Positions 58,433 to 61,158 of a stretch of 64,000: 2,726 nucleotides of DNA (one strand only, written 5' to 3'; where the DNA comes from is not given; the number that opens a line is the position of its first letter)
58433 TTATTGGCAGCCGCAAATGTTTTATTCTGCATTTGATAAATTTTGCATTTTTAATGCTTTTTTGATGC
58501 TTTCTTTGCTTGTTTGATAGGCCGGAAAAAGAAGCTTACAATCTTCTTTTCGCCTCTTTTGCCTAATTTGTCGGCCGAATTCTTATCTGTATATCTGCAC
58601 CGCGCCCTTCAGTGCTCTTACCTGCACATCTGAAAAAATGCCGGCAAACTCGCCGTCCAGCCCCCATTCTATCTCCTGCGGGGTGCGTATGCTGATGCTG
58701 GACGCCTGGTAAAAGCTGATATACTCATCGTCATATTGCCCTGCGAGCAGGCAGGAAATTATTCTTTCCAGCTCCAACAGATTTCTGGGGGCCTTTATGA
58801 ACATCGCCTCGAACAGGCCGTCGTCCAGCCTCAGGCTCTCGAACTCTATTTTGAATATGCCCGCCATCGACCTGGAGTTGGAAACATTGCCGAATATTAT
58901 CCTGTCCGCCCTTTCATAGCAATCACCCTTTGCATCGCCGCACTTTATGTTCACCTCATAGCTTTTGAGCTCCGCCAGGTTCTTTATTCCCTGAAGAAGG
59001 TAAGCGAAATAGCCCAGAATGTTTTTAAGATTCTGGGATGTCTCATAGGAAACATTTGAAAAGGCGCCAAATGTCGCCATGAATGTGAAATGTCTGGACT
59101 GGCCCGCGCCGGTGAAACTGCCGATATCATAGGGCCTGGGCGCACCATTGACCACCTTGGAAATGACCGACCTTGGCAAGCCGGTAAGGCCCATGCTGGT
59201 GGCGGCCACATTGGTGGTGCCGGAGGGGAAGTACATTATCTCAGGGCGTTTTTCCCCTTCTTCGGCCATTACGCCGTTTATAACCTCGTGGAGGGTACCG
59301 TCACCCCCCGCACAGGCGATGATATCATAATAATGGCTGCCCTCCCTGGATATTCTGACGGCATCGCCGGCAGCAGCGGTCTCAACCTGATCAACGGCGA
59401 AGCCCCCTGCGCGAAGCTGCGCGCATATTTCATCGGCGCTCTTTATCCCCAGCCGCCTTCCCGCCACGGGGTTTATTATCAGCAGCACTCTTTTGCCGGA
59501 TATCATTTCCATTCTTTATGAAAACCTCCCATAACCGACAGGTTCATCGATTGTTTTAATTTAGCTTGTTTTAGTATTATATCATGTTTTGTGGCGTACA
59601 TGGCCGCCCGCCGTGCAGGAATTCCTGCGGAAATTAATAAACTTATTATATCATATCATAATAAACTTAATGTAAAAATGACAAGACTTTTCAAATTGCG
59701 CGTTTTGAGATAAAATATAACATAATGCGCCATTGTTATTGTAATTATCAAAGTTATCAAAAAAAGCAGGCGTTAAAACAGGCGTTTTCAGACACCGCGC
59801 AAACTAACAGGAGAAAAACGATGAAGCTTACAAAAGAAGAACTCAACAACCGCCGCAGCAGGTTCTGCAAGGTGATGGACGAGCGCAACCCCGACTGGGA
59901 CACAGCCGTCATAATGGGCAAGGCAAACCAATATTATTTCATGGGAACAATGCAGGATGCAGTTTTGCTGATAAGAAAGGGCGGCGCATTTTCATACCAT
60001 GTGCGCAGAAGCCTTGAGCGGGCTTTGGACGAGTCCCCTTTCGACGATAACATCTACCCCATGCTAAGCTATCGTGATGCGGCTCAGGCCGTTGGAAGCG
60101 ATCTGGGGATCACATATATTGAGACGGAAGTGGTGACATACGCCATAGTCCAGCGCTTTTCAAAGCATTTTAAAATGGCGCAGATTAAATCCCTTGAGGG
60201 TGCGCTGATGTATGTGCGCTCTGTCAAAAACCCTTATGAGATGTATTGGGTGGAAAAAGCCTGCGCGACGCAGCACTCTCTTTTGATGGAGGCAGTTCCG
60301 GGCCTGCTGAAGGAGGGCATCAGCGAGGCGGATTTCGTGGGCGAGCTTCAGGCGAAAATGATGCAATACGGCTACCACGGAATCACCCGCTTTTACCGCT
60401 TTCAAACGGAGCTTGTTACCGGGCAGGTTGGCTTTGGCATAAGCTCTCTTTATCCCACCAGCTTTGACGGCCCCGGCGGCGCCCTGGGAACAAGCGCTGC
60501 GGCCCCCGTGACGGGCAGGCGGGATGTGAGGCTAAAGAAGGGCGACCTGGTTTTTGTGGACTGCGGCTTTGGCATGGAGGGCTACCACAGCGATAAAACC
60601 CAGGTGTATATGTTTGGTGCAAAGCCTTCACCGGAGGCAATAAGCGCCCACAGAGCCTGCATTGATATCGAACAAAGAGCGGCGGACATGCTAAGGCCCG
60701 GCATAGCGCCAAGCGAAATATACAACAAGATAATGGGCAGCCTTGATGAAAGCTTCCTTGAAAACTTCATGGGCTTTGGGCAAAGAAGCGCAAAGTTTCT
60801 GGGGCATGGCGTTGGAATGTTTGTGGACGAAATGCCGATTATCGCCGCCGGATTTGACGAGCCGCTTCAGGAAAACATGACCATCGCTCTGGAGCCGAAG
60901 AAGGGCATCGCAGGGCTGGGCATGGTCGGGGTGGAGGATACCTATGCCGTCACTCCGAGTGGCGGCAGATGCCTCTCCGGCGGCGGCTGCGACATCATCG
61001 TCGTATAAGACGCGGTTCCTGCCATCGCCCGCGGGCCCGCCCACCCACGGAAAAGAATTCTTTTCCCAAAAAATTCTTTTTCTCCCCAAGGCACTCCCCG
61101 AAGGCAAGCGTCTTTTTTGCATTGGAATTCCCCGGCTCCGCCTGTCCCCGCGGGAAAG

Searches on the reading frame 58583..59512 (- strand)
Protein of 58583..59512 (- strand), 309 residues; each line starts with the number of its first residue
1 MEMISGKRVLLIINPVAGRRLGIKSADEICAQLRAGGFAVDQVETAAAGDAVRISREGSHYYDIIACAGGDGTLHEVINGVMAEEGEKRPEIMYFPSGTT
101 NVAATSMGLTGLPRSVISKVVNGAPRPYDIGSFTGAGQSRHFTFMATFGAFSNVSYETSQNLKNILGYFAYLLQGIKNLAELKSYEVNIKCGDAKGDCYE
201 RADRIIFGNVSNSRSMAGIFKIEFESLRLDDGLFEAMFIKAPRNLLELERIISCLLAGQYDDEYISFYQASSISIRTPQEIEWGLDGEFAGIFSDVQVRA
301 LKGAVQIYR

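Call 7: search_protein_families(library=pfam, proteins=[window:58583-59512:-], max_evalue=0.01)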
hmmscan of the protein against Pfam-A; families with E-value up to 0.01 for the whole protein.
window:58583-59512:- (309 aa): 2 families
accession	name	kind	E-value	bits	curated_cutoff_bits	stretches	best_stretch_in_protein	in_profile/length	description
PF00781.29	DAGK_cat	-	3.2e-24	85.4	23.6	1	8-132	1-124/125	Diacylglycerol kinase catalytic domain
PF19279.4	YegS_C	-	6e-05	23.3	27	1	159-307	15-156/158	YegS C-terminal NAD kinase beta sandwich-like domain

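Call 8: search_protein_families(library=ncbifam, proteins=[window:58583-59512:-], max_evalue=0.01)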
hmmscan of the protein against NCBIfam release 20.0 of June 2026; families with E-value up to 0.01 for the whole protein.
window:58583-59512:- (309 aa): 11 families
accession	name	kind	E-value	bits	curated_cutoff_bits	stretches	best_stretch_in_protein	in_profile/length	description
NF009874.0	PRK13337.1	equivalog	8.7e-45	152.9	385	1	7-293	3-278/305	diacylglycerol kinase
TIGR00147.1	TIGR00147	subfamily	3.7e-38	131.2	118.65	1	7-292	2-278/296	YegS/Rv2252/BmrU family lipid kinase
NF009603.0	PRK13055.1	subfamily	4.3e-38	131.1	342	1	7-308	3-298/335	diacylglycerol kinase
NF009602.0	PRK13054.1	equivalog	9.4e-34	116.9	284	1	8-305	5-288/301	lipid kinase YegS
NF009605.0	PRK13059.1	equivalog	5.9e-32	110.8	313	1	7-307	2-289/295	putative lipid kinase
TIGR03702.1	lip_kinase_YegS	equivalog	3.4e-31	108.4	387.45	1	18-307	8-286/295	lipid kinase YegS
NF009604.0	PRK13057.1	equivalog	6.5e-22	77.8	274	1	5-308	7-293/302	lipid kinase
NF002033.0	PRK00861.1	subfamily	1.4e-21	76.5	293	1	7-307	12-302/328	putative lipid kinase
NF009025.0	PRK12361.1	equivalog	4.2e-16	58.2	505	1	6-290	241-521/546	hypothetical protein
NF008882.0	PRK11914.1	equivalog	2.2e-12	46.8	302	1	7-308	9-301/306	diacylglycerol kinase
NF040993.1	MamU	equivalog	5.1e-09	35.9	400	1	8-307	2-292/296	lipid kinase MamU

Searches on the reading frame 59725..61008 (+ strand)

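Call 7: search_protein_families(library=pfam, proteins=[window:59725-61008:+], max_evalue=0.01)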
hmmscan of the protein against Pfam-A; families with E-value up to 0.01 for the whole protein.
window:59725-61008:+ (427 aa): 2 families
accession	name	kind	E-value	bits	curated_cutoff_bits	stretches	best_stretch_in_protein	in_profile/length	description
PF00557.29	Peptidase_M24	-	7.2e-37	127.6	23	1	180-411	6-208/208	Metallopeptidase family M24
PF01321.24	Creatinase_N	-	1.5e-08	35.6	22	1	43-167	1-128/128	Creatinase/Prolidase N-terminal domain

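Call 8: search_protein_families(library=ncbifam, proteins=[window:59725-61008:+], max_evalue=0.01)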
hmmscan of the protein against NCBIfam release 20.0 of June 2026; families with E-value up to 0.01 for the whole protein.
window:59725-61008:+ (427 aa): 11 families
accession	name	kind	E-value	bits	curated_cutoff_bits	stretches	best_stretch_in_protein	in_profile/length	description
NF040821.1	dipep_PepQ_Arch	equivalog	1.3e-23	83.6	630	2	255-418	183-339/346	Xaa-Pro dipeptidase PepQ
NF007310.0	PRK09795.1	equivalog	6.9e-11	41.6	393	1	255-417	188-348/361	aminopeptidase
TIGR00500.1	met_pdase_I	equivalog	1.2e-09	38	171.35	1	269-391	83-201/247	type I methionyl aminopeptidase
NF011174.0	PRK14576.1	subfamily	7.4e-09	35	487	1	270-418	252-395/405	putative endopeptidase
NF011173.0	PRK14575.1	equivalog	1.7e-08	33.9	850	1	271-418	254-396/406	putative peptidase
NF011720.0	PRK15173.1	subfamily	1.9e-08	33.7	420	1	271-418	191-333/343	peptidase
NF008970.0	PRK12318.1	equivalog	5.8e-06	25.8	267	1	267-392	123-243/291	methionyl aminopeptidase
NF009533.0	PRK12897.1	equivalog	0.00013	21.4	488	1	266-393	81-204/248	type I methionyl aminopeptidase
TIGR02993.1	ectoine_eutD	equivalog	0.00056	19.2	613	1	140-342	131-309/391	ectoine hydrolase DoeA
NF043017.1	DimsulpropLyDddP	equivalog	0.0016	17.3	600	1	283-412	299-428/443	dimethylsulfonioproprionate lyase DddP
NF008131.0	PRK10879.1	equivalog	0.0042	15.9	465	1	267-336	246-315/438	Xaa-Pro aminopeptidase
